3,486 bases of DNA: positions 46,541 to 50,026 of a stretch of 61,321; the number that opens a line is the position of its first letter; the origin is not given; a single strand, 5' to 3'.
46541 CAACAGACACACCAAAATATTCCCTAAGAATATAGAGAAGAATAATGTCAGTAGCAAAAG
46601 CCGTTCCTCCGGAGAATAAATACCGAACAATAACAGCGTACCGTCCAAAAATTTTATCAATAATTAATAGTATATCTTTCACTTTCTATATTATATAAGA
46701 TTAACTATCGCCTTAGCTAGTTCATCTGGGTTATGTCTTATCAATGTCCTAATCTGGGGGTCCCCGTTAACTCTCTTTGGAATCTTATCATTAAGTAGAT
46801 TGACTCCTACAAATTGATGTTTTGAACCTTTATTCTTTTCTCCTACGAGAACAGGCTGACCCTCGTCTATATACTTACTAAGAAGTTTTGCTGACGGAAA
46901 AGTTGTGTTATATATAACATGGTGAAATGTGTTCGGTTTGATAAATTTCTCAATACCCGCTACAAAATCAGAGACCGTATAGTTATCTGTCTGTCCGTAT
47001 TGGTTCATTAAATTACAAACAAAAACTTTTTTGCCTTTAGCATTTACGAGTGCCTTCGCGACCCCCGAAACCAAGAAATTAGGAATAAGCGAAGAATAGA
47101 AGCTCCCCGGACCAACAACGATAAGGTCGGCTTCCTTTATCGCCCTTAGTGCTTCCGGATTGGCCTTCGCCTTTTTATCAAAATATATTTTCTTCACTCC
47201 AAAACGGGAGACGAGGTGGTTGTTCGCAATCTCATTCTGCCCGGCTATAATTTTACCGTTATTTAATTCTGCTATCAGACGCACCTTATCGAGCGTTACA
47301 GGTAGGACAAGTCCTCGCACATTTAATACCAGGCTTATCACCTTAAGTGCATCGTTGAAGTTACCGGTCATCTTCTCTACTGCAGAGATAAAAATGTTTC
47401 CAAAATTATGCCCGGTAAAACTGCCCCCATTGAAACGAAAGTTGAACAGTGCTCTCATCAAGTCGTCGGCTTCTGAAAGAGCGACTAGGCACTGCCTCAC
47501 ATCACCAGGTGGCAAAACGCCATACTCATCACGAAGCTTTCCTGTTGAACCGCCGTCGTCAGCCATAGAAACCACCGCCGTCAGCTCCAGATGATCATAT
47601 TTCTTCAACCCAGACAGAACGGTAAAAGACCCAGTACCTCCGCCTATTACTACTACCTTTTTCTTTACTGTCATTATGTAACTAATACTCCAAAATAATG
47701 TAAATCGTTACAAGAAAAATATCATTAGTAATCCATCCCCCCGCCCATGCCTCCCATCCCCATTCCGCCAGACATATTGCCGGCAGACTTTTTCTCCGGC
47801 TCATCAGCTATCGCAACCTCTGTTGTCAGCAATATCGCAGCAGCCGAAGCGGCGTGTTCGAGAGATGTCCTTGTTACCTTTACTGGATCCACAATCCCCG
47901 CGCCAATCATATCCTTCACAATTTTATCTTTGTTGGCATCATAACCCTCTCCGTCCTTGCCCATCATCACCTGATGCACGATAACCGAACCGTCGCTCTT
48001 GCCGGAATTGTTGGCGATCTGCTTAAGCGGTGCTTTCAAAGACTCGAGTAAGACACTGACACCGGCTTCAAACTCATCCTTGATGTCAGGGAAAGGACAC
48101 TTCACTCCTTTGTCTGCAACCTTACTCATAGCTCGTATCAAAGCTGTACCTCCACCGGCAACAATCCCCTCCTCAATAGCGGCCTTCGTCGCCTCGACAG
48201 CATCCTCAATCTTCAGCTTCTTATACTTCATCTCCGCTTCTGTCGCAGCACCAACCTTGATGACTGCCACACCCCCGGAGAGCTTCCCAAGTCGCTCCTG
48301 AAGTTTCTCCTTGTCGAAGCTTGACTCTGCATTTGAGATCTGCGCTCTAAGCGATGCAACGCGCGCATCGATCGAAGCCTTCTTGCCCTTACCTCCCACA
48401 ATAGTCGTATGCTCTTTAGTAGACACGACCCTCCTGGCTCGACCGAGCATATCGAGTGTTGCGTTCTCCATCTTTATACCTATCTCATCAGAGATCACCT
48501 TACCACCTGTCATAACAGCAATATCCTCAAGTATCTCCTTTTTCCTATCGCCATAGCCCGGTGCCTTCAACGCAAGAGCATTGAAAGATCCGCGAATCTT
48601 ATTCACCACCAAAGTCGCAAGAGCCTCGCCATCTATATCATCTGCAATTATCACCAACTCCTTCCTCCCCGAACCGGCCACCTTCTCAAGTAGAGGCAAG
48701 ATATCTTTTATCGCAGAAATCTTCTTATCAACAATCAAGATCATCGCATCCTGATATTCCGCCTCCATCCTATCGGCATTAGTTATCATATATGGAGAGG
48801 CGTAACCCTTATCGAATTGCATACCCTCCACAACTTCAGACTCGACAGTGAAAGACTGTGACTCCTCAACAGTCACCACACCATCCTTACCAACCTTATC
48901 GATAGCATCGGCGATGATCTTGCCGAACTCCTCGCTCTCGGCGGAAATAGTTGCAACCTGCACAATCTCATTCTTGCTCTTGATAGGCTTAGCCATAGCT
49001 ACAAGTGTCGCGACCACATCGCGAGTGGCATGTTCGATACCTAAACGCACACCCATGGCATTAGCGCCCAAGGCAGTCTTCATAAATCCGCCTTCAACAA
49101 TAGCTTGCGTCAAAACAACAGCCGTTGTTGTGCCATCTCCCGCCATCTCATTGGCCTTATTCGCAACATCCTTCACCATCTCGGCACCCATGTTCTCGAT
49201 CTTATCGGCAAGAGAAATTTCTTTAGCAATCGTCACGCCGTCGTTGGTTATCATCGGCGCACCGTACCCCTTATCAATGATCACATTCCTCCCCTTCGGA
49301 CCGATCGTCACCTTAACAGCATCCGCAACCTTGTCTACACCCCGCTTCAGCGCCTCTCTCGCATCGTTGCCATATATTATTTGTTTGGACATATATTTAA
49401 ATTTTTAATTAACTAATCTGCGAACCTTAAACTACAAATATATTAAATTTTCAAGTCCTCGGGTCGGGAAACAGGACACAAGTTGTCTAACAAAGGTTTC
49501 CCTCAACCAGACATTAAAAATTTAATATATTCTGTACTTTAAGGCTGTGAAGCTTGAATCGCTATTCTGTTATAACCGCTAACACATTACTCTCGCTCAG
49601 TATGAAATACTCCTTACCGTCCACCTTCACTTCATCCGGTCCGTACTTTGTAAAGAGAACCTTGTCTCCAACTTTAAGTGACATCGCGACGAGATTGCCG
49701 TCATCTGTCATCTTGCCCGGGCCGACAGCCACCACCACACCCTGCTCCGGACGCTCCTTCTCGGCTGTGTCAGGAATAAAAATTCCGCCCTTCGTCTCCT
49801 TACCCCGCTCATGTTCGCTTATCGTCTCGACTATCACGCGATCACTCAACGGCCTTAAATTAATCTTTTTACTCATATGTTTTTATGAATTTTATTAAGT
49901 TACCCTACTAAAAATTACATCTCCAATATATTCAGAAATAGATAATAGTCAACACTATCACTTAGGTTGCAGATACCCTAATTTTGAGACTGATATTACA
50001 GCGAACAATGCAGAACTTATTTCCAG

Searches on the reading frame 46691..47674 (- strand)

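Call 100: search_protein_families(library=pfam, proteins=[window:46691-47674:-], max_evalue=0.001)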
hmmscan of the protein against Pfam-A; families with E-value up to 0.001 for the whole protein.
window:46691-47674:- (327 aa): 1 family
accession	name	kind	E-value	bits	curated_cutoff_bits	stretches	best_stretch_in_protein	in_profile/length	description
PF01933.23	CofD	-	1.7e-87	293.7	30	1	7-277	1-271/290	2-phospho-L-lactate transferase CofD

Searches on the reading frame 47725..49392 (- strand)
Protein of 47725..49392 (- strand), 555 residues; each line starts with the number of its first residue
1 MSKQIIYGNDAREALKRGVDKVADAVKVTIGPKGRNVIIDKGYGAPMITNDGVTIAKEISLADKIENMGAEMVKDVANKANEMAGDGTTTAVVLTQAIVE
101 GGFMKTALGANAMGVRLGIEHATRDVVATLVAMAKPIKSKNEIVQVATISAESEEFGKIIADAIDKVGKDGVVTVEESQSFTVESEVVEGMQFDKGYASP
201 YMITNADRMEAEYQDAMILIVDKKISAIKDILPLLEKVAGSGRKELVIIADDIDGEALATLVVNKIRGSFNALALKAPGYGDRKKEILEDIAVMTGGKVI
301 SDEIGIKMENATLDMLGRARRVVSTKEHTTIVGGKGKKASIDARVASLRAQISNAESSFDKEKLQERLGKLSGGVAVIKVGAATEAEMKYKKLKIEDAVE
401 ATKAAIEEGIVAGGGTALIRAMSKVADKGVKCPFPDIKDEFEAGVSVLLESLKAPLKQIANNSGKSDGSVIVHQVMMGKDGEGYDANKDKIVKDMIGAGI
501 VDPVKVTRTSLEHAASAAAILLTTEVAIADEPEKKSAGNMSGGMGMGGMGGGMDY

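Call 50: find_homologous_proteins(query=window:47725-49392:-, max_evalue=1e-100)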
Query window:47725-49392:- (555 aa): 8000 proteins with E <= 1e-100 among 8000 candidates; the best 120 are listed.
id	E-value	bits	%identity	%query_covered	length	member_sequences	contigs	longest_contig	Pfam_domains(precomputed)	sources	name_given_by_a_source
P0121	0.0e+0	1147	100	100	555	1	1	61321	PF00118.30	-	-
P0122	0.0e+0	1064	92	100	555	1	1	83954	PF00118.30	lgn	-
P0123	0.0e+0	1047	91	97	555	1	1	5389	PF00118.30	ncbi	-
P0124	0.0e+0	1034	89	100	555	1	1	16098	PF00118.30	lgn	-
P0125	0.0e+0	1025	90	97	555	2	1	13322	PF00118.30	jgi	jgi:chaperonin GroEL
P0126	0.0e+0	1020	88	97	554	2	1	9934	PF00118.30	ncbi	-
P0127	0.0e+0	1017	88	97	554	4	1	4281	PF00118.30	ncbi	-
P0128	0.0e+0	1013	89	97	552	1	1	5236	PF00118.30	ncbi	-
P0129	0.0e+0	1010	89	97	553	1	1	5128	PF00118.30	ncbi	-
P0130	1.3e-298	1009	89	97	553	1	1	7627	PF00118.30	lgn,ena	-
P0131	2.2e-297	1005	88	97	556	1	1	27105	PF00118.30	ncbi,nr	ncbi:MAG: chaperonin GroEL [Candidatus Vogelbacteria bacterium]|nr:chaperonin GroEL [Candidatus Voge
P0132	7.2e-297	1003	88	97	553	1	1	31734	PF00118.30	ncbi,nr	ncbi:MAG: chaperonin GroEL [Candidatus Vogelbacteria bacterium]|nr:chaperonin GroEL [Candidatus Voge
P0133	2.4e-296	1002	88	97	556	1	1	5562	PF00118.30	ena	-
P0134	8.2e-287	970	85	97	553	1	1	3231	PF00118.30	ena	-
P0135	3.2e-285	965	84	97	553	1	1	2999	PF00118.30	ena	-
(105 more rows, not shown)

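Call 51: find_encoding_contigs(protein=P0122, flank=5000, max_places=2)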
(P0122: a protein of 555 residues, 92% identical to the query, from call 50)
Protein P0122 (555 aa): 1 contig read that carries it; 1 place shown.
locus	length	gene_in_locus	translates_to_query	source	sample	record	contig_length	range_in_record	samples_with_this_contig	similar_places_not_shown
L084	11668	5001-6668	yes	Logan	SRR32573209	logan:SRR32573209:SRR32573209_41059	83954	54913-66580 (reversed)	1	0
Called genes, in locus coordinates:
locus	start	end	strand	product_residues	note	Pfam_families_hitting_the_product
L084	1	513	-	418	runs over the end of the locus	PF03825:Nuc_H_symport (faint), PF07690:MFS_1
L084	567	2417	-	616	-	PF00753:Lactamase_B, PF12706:Lactamase_B_2, PF22505:RNase_J_b_CASP, PF17770:RNase_J_C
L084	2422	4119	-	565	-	PF00496:SBP_bac_5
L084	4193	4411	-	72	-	PF03840:SecG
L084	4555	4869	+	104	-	PF00166:Cpn10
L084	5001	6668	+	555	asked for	PF00118:Cpn60_TCP1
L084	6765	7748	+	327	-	PF01933:CofD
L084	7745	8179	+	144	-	PF04138:GtrA_DPMS_TM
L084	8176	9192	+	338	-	PF00534:Glycos_transf_1, PF13692:Glyco_trans_1_4, PF13524:Glyco_trans_1_2 (weak)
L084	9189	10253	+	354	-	PF00534:Glycos_transf_1, PF13692:Glyco_trans_1_4, PF13524:Glyco_trans_1_2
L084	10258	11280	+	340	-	PF01073:3Beta_HSD, PF01370:Epimerase, PF02719:Polysacc_synt_2, PF04321:RmlD_sub_bind, PF07993:NAD_binding_4 (faint), PF13460:NAD_binding_10 (faint), PF16363:GDP_Man_Dehyd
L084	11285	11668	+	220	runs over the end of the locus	PF13489:Methyltransf_23, PF07021:MetW, PF08242:Methyltransf_12 (weak)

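Call 52: find_encoding_contigs(protein=P0124, flank=5000, max_places=2)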
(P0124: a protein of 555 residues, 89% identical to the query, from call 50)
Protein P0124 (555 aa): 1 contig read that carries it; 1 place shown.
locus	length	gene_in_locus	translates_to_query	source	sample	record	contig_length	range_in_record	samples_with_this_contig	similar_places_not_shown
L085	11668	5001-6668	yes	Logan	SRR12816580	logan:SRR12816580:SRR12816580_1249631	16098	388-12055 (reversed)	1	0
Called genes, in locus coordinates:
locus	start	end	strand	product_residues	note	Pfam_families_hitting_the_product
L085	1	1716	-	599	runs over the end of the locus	PF00753:Lactamase_B, PF12706:Lactamase_B_2, PF22505:RNase_J_b_CASP, PF07521:RMMBL (weak), PF17770:RNase_J_C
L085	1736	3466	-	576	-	PF00496:SBP_bac_5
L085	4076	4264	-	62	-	-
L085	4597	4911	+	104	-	PF00166:Cpn10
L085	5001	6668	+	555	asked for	PF00118:Cpn60_TCP1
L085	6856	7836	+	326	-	PF01933:CofD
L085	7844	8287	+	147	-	PF04138:GtrA_DPMS_TM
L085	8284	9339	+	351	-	PF00534:Glycos_transf_1, PF13692:Glyco_trans_1_4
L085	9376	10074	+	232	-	PF00535:Glycos_transf_2, PF10111:Glyco_tranf_2_2 (weak), PF13641:Glyco_tranf_2_3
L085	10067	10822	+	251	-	PF00535:Glycos_transf_2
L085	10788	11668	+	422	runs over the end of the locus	?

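Call 53: find_encoding_contigs(protein=P0125, flank=5000, max_places=2)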
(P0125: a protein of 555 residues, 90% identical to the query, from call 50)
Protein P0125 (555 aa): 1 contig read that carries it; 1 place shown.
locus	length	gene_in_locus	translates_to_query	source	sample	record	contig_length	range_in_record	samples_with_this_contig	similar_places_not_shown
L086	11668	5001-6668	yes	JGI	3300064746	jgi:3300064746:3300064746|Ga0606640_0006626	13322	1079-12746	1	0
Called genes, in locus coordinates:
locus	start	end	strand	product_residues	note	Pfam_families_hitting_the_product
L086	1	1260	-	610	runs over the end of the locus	PF00753:Lactamase_B, PF23023:Anti-Pycsar_Apyc1 (faint), PF12706:Lactamase_B_2, PF22505:RNase_J_b_CASP, PF07521:RMMBL (weak), PF17770:RNase_J_C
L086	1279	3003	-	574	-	PF00496:SBP_bac_5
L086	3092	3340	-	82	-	PF03840:SecG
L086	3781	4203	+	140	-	-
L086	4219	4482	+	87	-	-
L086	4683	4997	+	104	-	PF00166:Cpn10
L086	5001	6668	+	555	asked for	PF00118:Cpn60_TCP1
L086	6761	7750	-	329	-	PF01073:3Beta_HSD, PF01370:Epimerase, PF02719:Polysacc_synt_2, PF04321:RmlD_sub_bind, PF07993:NAD_binding_4, PF08659:KR (weak), PF13460:NAD_binding_10, PF16363:GDP_Man_Dehyd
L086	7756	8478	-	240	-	PF00483:NTP_transferase, PF12804:NTP_transf_3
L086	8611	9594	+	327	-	PF01933:CofD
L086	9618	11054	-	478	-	PF13231:PMT_2 (weak)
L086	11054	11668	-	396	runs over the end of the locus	?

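Call 54: find_encoding_contigs(protein=P0131, flank=5000, max_places=2)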
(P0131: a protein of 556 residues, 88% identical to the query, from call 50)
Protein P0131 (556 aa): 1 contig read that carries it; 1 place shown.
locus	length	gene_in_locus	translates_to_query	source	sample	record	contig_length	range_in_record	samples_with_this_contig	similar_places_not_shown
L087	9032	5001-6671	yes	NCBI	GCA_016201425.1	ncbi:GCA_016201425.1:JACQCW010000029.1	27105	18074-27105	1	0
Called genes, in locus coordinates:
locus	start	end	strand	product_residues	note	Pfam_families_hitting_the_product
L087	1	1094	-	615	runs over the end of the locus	PF00753:Lactamase_B, PF12706:Lactamase_B_2, PF22505:RNase_J_b_CASP, PF17770:RNase_J_C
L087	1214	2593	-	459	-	PF00496:SBP_bac_5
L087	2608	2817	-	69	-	-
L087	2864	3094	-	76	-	PF03840:SecG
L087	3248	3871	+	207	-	-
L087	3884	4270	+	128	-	-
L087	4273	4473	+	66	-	-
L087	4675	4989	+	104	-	PF00166:Cpn10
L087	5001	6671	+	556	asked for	PF00118:Cpn60_TCP1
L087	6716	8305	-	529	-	PF01593:Amino_oxidase (weak), PF01946:Thi4 (weak), PF13450:NAD_binding_8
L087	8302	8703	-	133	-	-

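Call 60: find_encoding_contigs(protein=P0123, flank=4000, max_places=1)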
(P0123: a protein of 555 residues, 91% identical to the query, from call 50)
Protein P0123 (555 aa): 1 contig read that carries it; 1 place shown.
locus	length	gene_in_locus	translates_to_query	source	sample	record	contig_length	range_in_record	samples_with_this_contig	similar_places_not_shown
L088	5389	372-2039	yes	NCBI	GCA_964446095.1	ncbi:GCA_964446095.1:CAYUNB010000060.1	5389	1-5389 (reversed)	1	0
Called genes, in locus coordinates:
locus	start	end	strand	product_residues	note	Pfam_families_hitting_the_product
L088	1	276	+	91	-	?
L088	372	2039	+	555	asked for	PF00118:Cpn60_TCP1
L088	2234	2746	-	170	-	-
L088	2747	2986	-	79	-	-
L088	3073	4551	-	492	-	PF13231:PMT_2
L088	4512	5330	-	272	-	PF00535:Glycos_transf_2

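Call 61: find_encoding_contigs(protein=P0126, flank=4000, max_places=1)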
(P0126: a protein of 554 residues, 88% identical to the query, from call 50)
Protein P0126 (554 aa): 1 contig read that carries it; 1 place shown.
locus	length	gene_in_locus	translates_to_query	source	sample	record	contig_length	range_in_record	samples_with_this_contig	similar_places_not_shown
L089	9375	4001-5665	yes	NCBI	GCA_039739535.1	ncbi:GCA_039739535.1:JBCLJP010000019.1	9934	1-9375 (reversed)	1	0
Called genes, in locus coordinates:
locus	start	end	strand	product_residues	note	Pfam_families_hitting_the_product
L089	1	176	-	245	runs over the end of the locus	?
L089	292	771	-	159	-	PF00753:Lactamase_B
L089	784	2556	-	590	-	PF00496:SBP_bac_5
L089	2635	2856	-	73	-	PF03840:SecG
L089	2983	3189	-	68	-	-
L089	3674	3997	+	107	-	PF00166:Cpn10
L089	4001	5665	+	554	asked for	PF00118:Cpn60_TCP1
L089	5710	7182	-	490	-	PF13231:PMT_2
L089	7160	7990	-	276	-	PF00535:Glycos_transf_2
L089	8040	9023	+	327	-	PF01933:CofD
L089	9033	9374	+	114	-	?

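Call 62: find_encoding_contigs(protein=P0132, flank=4000, max_places=1)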
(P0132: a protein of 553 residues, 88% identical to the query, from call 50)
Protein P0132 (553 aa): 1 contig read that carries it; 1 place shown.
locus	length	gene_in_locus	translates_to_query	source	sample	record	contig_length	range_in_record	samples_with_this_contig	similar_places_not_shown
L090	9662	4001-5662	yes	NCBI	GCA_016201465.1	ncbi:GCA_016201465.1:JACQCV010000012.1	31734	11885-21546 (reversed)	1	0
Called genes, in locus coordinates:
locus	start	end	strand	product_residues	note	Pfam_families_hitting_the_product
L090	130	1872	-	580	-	PF00496:SBP_bac_5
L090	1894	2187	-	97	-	PF03840:SecG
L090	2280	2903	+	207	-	-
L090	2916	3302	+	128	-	-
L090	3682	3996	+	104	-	PF00166:Cpn10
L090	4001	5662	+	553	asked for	PF00118:Cpn60_TCP1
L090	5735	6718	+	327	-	PF01933:CofD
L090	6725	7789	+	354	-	PF00534:Glycos_transf_1, PF13692:Glyco_trans_1_4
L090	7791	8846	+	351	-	PF00534:Glycos_transf_1, PF13692:Glyco_trans_1_4, PF13524:Glyco_trans_1_2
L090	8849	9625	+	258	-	PF00535:Glycos_transf_2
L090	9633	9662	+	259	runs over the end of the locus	-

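Call 100: search_protein_families(library=pfam, proteins=[L085:4076-4264:-], max_evalue=0.001)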
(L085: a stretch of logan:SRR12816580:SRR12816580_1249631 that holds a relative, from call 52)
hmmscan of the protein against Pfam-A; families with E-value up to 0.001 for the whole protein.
L085:4076-4264:- (62 aa): 1 family
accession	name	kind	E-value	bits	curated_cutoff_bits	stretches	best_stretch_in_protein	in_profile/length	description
PF17032.10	Zn_ribbon_15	-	0.00068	20.8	28.9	1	9-41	40-72/73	zinc-ribbon family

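Call 108: find_encoding_contigs(protein=P0130, flank=3000, max_places=1)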
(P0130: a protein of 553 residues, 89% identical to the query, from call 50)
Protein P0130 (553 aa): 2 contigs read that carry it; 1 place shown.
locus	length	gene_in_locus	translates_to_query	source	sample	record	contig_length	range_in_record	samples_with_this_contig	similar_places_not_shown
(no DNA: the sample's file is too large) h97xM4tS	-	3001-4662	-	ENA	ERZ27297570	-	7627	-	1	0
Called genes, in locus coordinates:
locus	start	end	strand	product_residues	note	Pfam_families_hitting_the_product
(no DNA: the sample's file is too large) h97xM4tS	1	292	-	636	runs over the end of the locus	PF00753:Lactamase_B, PF12706:Lactamase_B_2, PF22505:RNase_J_b_CASP, PF07521:RMMBL (weak), PF17770:RNase_J_C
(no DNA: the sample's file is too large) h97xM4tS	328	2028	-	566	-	PF00496:SBP_bac_5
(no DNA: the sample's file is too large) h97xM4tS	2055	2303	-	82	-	-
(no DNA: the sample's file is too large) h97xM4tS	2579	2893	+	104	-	PF00166:Cpn10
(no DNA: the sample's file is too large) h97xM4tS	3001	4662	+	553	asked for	PF00118:Cpn60_TCP1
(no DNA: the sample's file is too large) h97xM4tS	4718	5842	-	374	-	PF13173:AAA_14, PF13635:DUF4143, PF08220:HTH_DeoR (faint), PF08279:HTH_11 (weak)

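Call 109: find_encoding_contigs(protein=P0133, flank=3000, max_places=1)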
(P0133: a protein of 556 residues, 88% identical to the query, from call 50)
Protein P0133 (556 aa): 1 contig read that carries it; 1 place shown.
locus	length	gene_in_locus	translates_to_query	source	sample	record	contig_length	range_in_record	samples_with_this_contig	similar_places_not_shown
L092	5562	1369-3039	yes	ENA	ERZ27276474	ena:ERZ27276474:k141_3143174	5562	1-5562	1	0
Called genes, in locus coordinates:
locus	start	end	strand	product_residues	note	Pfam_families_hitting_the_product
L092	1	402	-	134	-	?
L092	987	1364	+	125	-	PF00166:Cpn10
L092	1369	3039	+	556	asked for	PF00118:Cpn60_TCP1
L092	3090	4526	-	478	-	PF13231:PMT_2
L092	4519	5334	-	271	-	PF00535:Glycos_transf_2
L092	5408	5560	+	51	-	?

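Call 110: find_encoding_contigs(protein=P0128, flank=3000, max_places=1)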
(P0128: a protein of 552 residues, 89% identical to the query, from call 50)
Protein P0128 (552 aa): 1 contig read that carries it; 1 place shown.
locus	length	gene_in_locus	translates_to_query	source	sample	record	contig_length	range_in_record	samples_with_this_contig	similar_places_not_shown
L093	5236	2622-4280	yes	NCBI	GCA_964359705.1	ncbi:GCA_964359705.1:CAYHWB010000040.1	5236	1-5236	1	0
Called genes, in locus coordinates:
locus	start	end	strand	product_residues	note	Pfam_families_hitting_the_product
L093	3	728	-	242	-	?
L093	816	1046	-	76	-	PF03840:SecG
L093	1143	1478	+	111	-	-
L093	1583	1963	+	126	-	-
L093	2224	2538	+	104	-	PF00166:Cpn10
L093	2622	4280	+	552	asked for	PF00118:Cpn60_TCP1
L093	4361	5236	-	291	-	?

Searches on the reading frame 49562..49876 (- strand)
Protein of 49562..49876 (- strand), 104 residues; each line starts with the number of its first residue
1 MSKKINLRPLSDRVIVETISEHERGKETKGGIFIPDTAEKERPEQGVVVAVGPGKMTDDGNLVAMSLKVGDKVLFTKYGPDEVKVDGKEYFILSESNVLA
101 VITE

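Call 5: search_protein_families(library=pfam, proteins=[window:49562-49876:-], max_evalue=0.1)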
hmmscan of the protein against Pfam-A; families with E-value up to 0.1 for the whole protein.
window:49562-49876:- (104 aa): 2 families
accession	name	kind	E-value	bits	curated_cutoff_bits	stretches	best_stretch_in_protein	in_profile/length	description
PF00166.26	Cpn10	-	7.9e-32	109.6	21.1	1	6-102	1-93/93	Chaperonin 10 Kd subunit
PF02258.22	SLT_beta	-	0.048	14.1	27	1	70-92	7-32/70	Shiga-like toxin beta subunit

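Call 43: search_protein_families(library=pfam, alignment_id=A2, max_evalue=0.00001)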
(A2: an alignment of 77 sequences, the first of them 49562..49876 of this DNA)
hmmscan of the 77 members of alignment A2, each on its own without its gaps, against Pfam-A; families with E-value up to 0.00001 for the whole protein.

A. member 1, window:49562-49876:- (104 aa): 1 family
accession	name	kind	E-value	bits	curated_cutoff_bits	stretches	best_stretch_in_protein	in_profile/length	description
PF00166.26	Cpn10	-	7.9e-32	109.6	21.1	1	6-102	1-93/93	Chaperonin 10 Kd subunit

B. families by the number of members that match (of 77 scanned): 92 families (the first 25 are shown)
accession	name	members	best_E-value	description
PF13649.12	Methyltransf_25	4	3.5e-20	Methyltransferase domain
PF13847.12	Methyltransf_31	4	1.4e-18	Methyltransferase domain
PF08241.18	Methyltransf_11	4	7.4e-18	Methyltransferase domain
PF01209.24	Ubie_methyltran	4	9.5e-12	ubiE/COQ5 methyltransferase family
PF08242.18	Methyltransf_12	4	2.3e-11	Methyltransferase domain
PF00293.34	NUDIX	3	1.1e-15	NUDIX domain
PF13489.12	Methyltransf_23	3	2.7e-08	Methyltransferase domain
PF13603.12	tRNA-synt_1_2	2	1.7e-62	Leucyl-tRNA synthetase, editing domain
PF00133.28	tRNA-synt_1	2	3.4e-56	tRNA synthetases class I (I, L, M and V)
PF00334.24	NDK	2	6.2e-39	Nucleoside diphosphate kinase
PF09334.17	tRNA-synt_1g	2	4.4e-33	tRNA synthetases class I (M)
PF08264.19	Anticodon_1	2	3.2e-23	Anticodon-binding domain of tRNA ligase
PF00932.25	LTD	2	9.8e-19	Lamin Tail Domain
PF13290.12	CHB_HEX_C_1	2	4.7e-15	Chitobiase/beta-hexosaminidase C-terminal domain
PF13287.12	Fn3_assoc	2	2.4e-13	Fn3 associated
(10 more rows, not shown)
